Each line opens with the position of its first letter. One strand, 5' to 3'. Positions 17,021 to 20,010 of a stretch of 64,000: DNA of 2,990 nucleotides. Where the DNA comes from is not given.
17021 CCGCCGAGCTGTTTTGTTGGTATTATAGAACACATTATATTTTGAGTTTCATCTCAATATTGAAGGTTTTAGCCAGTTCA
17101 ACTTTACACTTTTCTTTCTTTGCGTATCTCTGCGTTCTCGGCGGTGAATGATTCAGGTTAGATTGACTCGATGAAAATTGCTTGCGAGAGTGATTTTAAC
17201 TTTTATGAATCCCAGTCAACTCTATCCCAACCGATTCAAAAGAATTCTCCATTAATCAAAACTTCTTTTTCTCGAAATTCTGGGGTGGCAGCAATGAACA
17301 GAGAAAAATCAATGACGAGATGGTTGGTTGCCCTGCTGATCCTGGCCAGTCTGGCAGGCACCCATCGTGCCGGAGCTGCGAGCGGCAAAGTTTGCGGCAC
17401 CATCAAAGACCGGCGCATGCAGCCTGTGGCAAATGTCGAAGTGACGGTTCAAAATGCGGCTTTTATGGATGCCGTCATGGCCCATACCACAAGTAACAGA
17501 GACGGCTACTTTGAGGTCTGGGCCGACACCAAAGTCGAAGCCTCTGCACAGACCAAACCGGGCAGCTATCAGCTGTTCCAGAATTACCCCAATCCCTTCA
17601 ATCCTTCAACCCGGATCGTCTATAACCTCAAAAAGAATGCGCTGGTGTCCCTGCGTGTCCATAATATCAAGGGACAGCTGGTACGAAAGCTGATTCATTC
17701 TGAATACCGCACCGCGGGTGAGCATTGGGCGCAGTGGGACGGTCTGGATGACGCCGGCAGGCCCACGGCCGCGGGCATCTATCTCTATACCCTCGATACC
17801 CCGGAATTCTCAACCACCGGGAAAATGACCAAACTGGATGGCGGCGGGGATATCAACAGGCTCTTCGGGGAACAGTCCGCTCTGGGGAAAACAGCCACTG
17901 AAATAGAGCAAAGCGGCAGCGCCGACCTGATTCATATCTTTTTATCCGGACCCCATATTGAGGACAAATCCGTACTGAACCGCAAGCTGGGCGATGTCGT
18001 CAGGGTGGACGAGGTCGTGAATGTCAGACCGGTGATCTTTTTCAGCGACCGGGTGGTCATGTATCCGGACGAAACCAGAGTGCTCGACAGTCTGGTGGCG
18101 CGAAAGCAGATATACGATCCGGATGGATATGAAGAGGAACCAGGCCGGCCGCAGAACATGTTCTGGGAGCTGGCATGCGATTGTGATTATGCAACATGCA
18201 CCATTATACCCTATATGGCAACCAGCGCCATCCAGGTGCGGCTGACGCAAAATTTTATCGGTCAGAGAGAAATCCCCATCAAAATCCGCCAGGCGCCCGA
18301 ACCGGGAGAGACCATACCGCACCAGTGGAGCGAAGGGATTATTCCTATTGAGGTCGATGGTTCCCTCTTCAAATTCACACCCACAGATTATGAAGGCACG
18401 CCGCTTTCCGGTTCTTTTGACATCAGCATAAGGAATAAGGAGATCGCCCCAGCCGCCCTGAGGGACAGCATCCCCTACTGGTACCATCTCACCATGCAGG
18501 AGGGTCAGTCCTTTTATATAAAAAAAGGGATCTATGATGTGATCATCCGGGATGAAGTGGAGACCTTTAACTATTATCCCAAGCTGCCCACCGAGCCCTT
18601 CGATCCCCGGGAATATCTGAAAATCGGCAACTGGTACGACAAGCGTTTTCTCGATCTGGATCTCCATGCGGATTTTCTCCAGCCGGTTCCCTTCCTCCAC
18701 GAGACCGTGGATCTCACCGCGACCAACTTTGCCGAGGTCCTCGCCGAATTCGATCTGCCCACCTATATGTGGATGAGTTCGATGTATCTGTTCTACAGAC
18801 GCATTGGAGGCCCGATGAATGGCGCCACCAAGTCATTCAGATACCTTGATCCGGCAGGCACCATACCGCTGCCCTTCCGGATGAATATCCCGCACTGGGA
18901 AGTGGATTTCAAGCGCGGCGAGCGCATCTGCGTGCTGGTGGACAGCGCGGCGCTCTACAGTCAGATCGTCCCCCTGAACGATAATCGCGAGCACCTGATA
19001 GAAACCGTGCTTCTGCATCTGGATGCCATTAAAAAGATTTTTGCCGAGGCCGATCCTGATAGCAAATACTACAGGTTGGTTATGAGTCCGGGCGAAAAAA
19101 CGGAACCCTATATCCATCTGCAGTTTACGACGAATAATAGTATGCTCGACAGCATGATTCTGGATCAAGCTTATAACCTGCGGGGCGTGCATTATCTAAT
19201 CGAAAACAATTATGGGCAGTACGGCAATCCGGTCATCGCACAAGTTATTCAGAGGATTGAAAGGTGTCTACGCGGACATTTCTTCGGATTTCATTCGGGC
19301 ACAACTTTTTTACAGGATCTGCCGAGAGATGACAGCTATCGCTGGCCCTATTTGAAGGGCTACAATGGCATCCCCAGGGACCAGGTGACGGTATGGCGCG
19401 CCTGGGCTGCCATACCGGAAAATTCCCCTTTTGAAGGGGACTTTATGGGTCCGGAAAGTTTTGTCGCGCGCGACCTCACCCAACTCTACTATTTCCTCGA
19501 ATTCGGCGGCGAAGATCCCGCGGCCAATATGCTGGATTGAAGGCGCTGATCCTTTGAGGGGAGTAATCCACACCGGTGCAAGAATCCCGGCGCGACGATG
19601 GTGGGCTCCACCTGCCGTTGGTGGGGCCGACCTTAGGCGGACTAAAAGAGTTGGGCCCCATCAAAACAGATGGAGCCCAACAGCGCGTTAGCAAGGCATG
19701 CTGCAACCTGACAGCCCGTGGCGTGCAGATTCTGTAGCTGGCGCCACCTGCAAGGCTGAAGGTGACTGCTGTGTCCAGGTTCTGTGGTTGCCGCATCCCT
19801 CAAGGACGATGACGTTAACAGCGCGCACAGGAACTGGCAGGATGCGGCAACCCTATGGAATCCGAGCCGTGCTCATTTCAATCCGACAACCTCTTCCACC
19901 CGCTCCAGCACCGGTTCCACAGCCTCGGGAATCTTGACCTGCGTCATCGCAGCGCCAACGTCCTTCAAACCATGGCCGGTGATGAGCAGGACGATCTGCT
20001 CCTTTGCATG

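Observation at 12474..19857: Three copies of a ~230-290-nt structured intergenic element with compensatory base changes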

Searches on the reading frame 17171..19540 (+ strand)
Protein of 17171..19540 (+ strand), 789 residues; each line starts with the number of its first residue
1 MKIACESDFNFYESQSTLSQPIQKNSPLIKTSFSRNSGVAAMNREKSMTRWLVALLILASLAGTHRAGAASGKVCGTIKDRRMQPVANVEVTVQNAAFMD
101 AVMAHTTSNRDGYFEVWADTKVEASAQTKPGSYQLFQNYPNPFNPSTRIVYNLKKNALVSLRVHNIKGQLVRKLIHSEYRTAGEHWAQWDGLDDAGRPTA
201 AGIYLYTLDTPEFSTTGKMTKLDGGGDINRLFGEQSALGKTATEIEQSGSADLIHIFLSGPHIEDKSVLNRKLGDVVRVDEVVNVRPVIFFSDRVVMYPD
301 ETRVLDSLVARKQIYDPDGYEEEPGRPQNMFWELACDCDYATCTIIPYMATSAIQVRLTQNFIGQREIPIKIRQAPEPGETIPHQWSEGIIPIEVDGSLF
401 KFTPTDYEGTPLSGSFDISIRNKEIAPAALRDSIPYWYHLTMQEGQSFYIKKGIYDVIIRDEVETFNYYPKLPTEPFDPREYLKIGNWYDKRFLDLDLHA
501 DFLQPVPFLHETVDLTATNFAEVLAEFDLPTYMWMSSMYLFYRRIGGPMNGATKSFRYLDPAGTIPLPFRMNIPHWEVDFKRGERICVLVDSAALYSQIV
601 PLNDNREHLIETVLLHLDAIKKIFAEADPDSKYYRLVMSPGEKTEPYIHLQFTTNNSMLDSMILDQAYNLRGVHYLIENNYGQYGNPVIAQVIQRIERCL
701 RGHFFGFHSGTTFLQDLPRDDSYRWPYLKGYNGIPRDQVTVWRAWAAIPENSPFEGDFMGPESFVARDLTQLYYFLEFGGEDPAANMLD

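Call 10: search_protein_families(library=pfam, proteins=[window:17171-19540:+])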
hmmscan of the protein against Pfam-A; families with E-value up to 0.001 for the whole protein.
window:17171-19540:+ (789 aa): 1 family
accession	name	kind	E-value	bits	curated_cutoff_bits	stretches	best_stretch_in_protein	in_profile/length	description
PF13860.13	FlgD_ig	-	2.3e-07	31.1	27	1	150-207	15-72/79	FlgD Ig-like domain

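Call 16: find_encoding_contigs(protein=window:17171-19540:+, flank=10000, max_places=10)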
Protein window:17171-19540:+ (789 aa): no gene with exactly this product is on record in the collection.

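Call 45: find_homologous_proteins(query=window:17171-19540:+)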
Query window:17171-19540:+ (789 aa): 1112 proteins with E <= 0.001 among 8000 candidates; the best 120 are listed.
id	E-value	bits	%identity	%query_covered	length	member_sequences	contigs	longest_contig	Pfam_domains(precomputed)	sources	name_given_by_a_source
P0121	0.0e+0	1752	100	94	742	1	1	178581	PF13860.13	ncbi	-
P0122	2.2e-19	88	41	19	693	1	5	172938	PF14321.12,PF02369.23,PF13860.13,PF13620.13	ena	-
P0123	4.2e-19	87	55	11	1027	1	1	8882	PF18962.8,PF13860.13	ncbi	-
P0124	5.0e-19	86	32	27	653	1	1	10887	PF23598.2,PF00404.25,PF00560.40,PF12799.14,PF13860.13,PF13620.13,PF13855.13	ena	-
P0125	1.5e-18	85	41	16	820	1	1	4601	PF13585.13,PF18962.8,PF13860.13,PF21471.4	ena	-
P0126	3.0e-18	84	48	14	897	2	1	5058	PF13585.13,PF18962.8,PF13860.13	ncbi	-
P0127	5.3e-18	83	40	17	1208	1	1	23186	PF13205.13,PF18962.8,PF13860.13,PF13620.13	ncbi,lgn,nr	ncbi:MAG: Ig-like domain-containing protein [Calditrichaeota bacterium]|nr:Ig-like domain-containing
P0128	5.9e-18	83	47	12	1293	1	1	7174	PF17963.8,PF18962.8,PF13860.13,PF02055.23,PF14587.12,PF17189.11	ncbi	-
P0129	1.4e-17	82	51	12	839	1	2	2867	PF02868.22,PF13585.13,PF18962.8,PF03413.26,PF01447.25,PF13860.13,PF07504.20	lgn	-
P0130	2.2e-17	81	45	13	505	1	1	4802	PF18962.8,PF13860.13,PF05345.19,PF07676.19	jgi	jgi:Putative Ig domain/FlgD Ig-like domain/WD40-like Beta Propeller Repeat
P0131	2.4e-17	81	45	16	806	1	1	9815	PF12768.14,PF18962.8,PF13860.13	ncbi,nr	ncbi:MAG: T9SS C-terminal target domain-containing protein [Calditrichaeota bacterium]|nr:MAG: T9SS 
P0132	4.3e-17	80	47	13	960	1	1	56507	PF18962.8,PF13860.13,PF00082.28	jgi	jgi:subtilisin family serine protease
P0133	5.0e-17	80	47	12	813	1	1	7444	PF18962.8,PF13860.13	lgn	-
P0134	5.5e-17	80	48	12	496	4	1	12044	PF18962.8,PF13860.13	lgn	-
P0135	6.2e-17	79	49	12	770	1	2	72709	PF07602.18,PF18962.8,PF22842.4,PF13860.13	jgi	jgi:hypothetical protein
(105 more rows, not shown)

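Call 46: list_cluster_members(proteins=[P0121, P0001, P0002])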
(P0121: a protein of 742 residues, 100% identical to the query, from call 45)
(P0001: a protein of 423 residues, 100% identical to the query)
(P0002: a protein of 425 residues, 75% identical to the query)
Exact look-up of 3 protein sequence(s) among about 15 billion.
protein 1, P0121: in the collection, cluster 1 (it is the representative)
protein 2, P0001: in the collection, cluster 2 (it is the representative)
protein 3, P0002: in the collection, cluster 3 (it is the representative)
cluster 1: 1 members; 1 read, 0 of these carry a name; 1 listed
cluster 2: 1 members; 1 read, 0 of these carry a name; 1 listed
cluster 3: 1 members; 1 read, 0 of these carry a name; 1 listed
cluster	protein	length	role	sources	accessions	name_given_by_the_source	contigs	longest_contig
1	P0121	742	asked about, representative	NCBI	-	-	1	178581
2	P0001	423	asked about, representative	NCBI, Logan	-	-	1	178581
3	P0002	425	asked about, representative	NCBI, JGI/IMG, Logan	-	-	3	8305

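Call 79: find_encoding_contigs(protein=P0121, flank=3000, max_places=6)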
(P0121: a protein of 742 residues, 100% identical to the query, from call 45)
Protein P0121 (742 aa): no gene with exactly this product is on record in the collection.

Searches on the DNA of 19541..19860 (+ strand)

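Call 98: search_dna_similar(query=window:19541-19860:+, collection=plasmids, mode=distant, max_rows=8, max_evalue=0.001)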
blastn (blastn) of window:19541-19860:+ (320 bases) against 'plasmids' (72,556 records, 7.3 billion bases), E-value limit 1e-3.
No match.

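Call 99: search_dna_similar(query=window:19541-19860:+, collection=phages, mode=distant, max_rows=8, max_evalue=0.001)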
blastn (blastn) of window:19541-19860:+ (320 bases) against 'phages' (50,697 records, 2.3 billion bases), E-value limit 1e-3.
No match.
